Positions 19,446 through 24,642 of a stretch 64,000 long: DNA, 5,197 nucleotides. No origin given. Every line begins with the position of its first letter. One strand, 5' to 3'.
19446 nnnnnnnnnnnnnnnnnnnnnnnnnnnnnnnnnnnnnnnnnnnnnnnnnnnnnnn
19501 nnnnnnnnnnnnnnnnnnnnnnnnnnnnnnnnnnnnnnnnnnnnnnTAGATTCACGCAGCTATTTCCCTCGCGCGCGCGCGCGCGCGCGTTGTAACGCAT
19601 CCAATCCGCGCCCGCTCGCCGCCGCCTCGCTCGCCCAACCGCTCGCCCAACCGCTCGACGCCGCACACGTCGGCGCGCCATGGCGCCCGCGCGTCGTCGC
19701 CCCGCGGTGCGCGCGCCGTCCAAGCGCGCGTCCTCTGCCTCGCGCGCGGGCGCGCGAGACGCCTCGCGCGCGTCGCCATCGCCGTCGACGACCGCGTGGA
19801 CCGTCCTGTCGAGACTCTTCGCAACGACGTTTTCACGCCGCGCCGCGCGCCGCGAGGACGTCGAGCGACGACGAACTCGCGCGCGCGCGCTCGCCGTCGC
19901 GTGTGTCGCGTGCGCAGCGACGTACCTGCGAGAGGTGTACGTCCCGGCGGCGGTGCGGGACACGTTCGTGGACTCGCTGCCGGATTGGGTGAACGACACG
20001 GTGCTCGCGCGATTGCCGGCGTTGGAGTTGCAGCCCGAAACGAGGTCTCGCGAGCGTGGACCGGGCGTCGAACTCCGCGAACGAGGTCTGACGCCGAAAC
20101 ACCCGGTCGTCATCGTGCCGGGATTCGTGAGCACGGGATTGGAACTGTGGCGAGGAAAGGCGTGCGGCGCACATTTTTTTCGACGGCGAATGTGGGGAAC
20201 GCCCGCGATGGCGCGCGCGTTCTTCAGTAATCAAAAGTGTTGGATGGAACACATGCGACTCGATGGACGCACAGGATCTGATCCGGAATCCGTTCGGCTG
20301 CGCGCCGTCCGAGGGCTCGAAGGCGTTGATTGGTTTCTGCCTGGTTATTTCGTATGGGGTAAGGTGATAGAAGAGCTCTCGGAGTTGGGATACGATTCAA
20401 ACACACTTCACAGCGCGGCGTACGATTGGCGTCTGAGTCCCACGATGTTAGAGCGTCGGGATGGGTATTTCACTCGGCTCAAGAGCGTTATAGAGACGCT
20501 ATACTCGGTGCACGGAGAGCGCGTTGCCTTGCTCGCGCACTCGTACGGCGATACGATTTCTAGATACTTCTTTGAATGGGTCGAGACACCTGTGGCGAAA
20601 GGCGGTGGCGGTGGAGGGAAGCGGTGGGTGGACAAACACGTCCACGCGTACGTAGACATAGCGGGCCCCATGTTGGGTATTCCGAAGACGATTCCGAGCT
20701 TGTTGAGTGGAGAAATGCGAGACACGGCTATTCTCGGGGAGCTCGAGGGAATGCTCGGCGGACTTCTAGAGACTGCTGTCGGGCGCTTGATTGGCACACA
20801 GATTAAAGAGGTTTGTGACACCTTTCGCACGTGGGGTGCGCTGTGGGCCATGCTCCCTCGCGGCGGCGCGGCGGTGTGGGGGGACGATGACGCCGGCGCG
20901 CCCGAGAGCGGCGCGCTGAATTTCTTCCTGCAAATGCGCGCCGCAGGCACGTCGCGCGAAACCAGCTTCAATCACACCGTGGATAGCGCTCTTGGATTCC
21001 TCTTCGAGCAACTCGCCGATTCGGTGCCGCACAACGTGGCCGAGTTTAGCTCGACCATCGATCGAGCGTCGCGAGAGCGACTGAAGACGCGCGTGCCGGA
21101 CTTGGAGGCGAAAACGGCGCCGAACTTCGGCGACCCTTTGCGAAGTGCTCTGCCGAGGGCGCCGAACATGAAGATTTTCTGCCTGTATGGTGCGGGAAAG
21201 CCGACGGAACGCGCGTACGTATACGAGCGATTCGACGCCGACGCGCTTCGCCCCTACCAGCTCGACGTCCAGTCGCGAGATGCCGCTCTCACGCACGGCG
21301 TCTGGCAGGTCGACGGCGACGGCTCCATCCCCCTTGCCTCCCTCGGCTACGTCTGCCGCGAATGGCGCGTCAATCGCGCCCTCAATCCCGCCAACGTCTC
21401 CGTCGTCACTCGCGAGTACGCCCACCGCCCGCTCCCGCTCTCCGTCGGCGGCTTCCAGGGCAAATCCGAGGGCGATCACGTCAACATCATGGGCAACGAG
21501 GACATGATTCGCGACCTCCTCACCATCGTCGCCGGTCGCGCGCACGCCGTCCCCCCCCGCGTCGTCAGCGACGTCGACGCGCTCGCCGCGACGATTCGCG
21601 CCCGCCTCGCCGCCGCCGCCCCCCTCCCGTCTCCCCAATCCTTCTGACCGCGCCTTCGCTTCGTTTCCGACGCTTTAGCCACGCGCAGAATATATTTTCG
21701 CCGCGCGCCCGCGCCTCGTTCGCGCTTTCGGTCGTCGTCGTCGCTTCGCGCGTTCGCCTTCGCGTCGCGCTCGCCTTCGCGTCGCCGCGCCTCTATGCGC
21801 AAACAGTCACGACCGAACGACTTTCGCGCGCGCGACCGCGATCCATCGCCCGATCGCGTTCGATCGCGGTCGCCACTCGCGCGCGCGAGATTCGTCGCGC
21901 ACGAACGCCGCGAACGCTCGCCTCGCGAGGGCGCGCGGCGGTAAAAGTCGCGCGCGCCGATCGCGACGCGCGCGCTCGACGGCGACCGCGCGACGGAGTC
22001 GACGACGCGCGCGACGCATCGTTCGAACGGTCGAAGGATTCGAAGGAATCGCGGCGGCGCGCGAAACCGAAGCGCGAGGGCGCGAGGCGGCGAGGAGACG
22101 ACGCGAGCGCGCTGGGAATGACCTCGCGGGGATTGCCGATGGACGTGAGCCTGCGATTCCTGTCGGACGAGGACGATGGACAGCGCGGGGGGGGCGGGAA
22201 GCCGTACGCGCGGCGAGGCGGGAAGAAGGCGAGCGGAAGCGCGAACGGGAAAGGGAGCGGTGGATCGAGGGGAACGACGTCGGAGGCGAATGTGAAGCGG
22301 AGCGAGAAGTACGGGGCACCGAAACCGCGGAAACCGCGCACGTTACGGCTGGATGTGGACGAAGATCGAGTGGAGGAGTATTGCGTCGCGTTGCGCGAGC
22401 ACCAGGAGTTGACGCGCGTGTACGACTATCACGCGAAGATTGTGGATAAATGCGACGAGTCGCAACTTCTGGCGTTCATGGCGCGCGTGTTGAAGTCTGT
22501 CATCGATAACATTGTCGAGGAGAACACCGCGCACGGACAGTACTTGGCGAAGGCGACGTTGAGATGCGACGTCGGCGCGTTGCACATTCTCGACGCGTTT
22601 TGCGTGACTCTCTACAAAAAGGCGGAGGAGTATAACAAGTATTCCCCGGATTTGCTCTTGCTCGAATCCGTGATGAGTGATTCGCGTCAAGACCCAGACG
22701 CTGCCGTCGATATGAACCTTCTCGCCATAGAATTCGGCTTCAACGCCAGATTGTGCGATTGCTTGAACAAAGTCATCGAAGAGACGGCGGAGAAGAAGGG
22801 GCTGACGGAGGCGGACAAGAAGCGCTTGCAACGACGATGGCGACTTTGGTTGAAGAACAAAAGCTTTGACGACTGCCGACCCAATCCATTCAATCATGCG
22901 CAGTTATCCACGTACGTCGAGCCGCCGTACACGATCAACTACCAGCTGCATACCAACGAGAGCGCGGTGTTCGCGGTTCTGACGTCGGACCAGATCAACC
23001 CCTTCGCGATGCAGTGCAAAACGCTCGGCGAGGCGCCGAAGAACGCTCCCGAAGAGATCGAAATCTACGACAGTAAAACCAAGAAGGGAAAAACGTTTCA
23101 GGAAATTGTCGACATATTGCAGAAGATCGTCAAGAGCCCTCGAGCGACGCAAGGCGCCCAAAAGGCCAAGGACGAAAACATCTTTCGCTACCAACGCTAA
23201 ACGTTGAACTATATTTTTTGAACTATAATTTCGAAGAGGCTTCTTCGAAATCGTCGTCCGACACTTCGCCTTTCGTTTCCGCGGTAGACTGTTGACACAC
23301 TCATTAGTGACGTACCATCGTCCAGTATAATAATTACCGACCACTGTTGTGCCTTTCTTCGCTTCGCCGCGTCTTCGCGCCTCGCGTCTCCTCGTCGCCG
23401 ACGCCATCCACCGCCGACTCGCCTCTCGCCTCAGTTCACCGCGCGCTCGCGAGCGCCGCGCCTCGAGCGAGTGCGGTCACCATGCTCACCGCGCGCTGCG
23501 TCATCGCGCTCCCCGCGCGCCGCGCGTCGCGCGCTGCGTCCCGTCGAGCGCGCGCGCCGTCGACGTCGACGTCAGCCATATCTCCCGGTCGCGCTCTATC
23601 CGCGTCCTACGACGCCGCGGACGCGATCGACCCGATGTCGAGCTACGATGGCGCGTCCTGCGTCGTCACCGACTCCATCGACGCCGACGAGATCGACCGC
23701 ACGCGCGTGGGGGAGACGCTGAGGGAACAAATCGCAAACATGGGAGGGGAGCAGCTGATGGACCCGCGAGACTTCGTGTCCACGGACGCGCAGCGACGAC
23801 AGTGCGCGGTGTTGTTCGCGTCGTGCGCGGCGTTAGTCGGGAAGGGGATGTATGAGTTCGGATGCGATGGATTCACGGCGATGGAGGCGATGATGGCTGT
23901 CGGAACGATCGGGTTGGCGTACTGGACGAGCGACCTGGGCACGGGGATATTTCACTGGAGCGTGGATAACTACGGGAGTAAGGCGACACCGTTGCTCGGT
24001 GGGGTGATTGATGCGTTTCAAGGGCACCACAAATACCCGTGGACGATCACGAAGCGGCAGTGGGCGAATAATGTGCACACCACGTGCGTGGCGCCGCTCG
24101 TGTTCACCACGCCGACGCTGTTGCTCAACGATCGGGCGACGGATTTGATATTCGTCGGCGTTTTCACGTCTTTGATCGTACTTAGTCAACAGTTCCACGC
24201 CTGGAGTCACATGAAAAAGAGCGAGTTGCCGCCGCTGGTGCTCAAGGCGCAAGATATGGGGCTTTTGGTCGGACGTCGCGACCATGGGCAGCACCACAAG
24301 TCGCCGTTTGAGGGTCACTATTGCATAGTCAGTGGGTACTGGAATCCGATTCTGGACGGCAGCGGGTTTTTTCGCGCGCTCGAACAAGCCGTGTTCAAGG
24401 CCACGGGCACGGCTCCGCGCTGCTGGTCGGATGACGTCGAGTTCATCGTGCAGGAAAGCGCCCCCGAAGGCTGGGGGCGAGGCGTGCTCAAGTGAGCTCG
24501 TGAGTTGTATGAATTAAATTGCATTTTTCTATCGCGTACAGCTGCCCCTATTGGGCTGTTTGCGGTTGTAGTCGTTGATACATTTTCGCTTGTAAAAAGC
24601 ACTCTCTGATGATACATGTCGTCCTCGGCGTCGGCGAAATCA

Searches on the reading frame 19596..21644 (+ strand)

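Call 33: search_protein_families(library=pfam, proteins=[window:19596-21644:+], max_evalue=0.001)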
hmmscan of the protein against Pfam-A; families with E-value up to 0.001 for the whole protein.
window:19596-21644:+ (683 aa): 2 families
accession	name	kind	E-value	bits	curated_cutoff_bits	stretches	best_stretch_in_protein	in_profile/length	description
PF02450.21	LCAT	-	1.3e-70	239.1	21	1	194-633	1-390/392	Lecithin:cholesterol acyltransferase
PF01674.24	Lipase_2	-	0.00018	21.6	20.3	1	254-362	18-126/219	Lipase (class 2)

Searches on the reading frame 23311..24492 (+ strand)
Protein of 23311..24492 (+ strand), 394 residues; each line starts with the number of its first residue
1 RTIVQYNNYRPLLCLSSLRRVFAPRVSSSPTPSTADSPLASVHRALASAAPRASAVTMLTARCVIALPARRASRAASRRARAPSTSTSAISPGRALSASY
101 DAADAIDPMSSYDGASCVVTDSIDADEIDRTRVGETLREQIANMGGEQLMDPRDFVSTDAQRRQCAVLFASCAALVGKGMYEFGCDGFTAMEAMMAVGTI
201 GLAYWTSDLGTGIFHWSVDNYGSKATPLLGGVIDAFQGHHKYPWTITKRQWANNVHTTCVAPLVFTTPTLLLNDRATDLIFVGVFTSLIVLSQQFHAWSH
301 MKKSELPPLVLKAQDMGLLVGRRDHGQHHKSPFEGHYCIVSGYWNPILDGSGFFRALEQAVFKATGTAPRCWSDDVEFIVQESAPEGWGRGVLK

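Call 33: search_protein_families(library=pfam, proteins=[window:23311-24492:+], max_evalue=0.001)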
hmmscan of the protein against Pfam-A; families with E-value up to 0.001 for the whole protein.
window:23311-24492:+ (394 aa): 2 families
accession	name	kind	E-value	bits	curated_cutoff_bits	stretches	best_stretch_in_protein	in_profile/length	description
PF10520.15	Lipid_desat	-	1.3e-64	217.9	26.4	1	204-372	1-175/175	Lipid desaturase domain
PF04116.19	FA_hydroxylase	-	0.00017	22.5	31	1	237-345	31-127/132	Fatty acid hydroxylase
